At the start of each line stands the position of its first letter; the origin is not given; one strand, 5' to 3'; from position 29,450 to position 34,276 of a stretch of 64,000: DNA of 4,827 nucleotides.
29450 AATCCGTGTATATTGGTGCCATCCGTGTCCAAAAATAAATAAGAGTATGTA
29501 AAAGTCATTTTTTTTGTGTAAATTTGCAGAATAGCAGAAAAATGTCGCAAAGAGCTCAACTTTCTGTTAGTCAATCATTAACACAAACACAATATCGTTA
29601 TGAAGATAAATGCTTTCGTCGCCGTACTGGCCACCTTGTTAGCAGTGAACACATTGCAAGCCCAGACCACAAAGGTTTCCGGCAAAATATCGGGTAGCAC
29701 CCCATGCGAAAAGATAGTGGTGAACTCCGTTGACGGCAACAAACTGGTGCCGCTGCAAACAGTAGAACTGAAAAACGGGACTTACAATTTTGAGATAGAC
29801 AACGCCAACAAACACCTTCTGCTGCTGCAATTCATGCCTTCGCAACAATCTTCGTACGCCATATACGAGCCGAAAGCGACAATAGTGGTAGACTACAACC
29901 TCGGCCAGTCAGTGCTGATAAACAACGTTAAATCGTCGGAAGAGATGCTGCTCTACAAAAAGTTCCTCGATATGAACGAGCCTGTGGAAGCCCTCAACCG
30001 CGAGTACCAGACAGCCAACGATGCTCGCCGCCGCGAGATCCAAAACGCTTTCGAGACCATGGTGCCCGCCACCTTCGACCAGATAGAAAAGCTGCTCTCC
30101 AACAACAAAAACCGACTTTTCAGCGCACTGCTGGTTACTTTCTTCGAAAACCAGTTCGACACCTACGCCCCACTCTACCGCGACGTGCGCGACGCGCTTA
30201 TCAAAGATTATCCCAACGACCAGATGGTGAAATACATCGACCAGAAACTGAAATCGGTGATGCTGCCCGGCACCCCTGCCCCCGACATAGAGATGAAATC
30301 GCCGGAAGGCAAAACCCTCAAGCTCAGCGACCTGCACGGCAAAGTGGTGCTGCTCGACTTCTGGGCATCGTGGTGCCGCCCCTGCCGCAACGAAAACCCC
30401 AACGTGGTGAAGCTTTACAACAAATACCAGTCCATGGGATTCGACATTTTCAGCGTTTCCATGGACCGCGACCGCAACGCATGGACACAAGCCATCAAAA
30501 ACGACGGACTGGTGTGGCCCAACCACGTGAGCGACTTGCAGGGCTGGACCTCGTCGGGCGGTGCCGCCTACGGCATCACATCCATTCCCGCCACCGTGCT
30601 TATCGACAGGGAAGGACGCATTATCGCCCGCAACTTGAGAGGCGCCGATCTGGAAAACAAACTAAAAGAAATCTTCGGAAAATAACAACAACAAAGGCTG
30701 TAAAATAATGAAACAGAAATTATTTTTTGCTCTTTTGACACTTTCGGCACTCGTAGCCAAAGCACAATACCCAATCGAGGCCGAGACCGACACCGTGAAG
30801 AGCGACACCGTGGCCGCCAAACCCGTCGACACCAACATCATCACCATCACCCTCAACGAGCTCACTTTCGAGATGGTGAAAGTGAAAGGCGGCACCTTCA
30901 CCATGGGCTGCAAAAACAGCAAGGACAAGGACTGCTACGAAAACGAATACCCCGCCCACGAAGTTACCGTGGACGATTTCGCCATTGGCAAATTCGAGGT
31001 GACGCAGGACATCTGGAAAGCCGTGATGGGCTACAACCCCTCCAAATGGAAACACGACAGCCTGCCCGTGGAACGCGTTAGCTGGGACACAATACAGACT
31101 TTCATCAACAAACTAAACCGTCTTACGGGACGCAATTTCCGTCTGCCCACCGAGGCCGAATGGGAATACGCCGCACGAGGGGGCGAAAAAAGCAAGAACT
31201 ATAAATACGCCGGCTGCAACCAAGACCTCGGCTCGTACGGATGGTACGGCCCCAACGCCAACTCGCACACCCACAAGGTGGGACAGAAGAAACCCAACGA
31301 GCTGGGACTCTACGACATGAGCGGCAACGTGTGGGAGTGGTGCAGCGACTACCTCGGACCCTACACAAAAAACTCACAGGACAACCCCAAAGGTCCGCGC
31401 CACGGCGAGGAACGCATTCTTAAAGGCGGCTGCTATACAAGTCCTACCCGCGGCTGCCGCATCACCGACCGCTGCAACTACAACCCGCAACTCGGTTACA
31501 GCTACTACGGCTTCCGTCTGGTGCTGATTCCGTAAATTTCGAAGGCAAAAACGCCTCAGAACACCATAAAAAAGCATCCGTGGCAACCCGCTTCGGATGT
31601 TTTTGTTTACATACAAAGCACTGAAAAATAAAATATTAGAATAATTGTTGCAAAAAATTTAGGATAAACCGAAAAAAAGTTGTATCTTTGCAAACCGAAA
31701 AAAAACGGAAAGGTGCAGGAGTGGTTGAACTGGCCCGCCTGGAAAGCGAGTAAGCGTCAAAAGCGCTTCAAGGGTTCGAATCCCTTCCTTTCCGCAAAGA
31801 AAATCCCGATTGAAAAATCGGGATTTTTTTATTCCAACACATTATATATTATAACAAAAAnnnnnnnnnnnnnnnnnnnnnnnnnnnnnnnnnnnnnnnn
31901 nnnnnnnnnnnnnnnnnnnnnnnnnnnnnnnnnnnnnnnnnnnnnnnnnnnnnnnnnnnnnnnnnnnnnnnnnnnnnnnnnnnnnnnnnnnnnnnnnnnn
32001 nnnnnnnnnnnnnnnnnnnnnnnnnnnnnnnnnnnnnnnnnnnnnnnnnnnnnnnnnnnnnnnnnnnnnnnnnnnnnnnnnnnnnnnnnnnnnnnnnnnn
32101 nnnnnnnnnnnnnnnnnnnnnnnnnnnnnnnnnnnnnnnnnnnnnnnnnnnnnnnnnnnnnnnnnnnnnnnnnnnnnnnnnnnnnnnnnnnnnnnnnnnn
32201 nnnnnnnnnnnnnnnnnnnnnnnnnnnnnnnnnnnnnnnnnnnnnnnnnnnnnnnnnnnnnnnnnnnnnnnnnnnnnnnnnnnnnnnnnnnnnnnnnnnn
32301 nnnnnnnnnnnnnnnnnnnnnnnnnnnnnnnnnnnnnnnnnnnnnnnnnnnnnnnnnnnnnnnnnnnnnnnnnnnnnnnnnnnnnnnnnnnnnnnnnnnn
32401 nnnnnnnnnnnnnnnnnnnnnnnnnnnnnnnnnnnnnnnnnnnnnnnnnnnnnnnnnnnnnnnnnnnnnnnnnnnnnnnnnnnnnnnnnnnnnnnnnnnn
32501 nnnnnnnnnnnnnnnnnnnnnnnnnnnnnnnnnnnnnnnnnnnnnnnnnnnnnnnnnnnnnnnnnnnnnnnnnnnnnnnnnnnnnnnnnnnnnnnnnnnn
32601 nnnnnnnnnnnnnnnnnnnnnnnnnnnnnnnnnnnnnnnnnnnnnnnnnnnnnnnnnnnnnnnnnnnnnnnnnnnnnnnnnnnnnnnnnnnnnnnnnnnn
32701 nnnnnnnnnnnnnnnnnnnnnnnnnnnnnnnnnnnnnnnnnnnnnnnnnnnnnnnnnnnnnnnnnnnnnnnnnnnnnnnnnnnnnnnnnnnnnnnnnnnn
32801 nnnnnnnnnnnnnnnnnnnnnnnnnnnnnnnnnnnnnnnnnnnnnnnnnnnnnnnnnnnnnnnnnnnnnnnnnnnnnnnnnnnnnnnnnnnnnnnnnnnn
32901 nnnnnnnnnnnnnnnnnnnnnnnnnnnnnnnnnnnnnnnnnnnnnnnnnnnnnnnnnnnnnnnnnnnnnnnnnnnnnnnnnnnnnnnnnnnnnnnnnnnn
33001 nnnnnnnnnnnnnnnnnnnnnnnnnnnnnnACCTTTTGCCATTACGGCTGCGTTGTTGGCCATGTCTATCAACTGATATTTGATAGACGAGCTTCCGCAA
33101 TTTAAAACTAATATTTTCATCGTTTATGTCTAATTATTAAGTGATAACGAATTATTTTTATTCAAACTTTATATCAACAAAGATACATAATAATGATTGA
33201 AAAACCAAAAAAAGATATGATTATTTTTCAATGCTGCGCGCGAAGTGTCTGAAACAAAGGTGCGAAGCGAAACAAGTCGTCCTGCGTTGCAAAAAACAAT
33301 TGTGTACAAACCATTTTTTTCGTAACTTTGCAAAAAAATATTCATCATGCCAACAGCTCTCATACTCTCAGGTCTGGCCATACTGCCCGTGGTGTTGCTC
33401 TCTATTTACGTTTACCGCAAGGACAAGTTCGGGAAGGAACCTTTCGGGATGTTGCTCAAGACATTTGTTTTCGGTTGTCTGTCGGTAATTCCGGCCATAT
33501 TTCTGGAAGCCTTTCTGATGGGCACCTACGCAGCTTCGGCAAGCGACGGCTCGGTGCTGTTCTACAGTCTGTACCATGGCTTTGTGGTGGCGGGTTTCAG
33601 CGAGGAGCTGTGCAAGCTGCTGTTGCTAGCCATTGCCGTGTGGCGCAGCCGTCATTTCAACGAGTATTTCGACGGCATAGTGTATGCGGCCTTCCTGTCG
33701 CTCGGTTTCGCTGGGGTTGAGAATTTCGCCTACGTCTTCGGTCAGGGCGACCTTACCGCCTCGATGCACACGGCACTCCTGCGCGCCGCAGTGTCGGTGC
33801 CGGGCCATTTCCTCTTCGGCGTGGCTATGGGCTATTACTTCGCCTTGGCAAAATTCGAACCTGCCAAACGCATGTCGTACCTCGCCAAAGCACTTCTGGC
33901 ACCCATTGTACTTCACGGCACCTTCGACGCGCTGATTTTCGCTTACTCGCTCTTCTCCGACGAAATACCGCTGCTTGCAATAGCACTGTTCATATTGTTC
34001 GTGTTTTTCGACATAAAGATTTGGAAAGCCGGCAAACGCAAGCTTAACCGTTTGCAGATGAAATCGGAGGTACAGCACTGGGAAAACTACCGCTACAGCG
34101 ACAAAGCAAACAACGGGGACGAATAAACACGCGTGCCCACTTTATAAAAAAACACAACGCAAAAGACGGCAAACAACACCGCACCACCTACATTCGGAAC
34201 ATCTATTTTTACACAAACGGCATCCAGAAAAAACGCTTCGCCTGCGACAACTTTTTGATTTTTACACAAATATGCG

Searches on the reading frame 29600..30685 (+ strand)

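Call 53: search_protein_families(library=pfam, proteins=[window:29600-30685:+], max_evalue=0.001)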
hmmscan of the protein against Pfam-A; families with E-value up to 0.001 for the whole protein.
window:29600-30685:+ (361 aa): 7 families
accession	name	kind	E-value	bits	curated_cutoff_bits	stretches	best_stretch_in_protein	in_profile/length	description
PF08534.16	Redoxin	-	7.2e-22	78.2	26.6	1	223-349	2-136/148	Redoxin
PF00578.27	AhpC-TSA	-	1.4e-19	70.7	26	1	223-342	1-122/124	AhpC/TSA family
PF13905.12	Thioredoxin_8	-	1.4e-16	61.1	27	1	247-341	1-94/94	Thioredoxin-like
PF00085.26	Thioredoxin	-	1.3e-08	35.2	23.5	1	248-293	19-61/103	Thioredoxin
PF13098.12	Thioredoxin_2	-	2e-06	28.5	27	1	246-349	4-94/104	Thioredoxin-like domain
PF14289.11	DUF4369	-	5.5e-06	27.3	25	1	25-111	2-83/91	Domain of unknown function (DUF4369)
PF00255.25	GSHPx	-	0.00026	21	27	0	230-285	4-58/108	Glutathione peroxidase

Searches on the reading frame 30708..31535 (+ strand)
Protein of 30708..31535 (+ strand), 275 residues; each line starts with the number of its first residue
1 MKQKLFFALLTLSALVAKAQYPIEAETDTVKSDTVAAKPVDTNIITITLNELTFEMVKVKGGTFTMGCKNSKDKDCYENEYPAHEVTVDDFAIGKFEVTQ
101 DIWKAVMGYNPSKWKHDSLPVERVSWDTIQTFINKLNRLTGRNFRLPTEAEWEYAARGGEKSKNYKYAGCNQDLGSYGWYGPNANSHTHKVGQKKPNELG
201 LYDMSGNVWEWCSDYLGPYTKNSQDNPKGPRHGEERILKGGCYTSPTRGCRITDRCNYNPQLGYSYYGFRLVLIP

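Call 53: search_protein_families(library=pfam, proteins=[window:30708-31535:+], max_evalue=0.001)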
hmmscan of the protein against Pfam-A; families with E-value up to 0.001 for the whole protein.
window:30708-31535:+ (275 aa): 1 family
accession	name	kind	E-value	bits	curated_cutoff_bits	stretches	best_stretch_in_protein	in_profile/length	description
PF03781.23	FGE-sulfatase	-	3.8e-49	168.1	23.3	1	55-272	4-254/255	Sulfatase-modifying factor enzyme 1-like domain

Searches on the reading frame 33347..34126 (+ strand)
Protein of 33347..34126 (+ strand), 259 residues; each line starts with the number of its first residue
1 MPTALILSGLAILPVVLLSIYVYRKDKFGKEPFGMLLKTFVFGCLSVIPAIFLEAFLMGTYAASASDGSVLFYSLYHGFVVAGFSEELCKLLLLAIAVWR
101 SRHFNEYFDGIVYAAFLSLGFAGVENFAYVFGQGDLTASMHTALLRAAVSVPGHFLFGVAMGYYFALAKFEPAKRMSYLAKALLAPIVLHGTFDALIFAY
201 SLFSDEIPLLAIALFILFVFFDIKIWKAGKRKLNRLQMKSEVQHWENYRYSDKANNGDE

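Call 53: search_protein_families(library=pfam, proteins=[window:33347-34126:+], max_evalue=0.001)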
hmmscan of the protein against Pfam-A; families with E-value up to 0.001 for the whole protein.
window:33347-34126:+ (259 aa): 1 family
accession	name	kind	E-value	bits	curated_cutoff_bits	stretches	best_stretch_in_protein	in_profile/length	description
PF13367.11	PrsW-protease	-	3.8e-39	134.7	23.5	1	31-218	1-193/196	PrsW family intramembrane metalloprotease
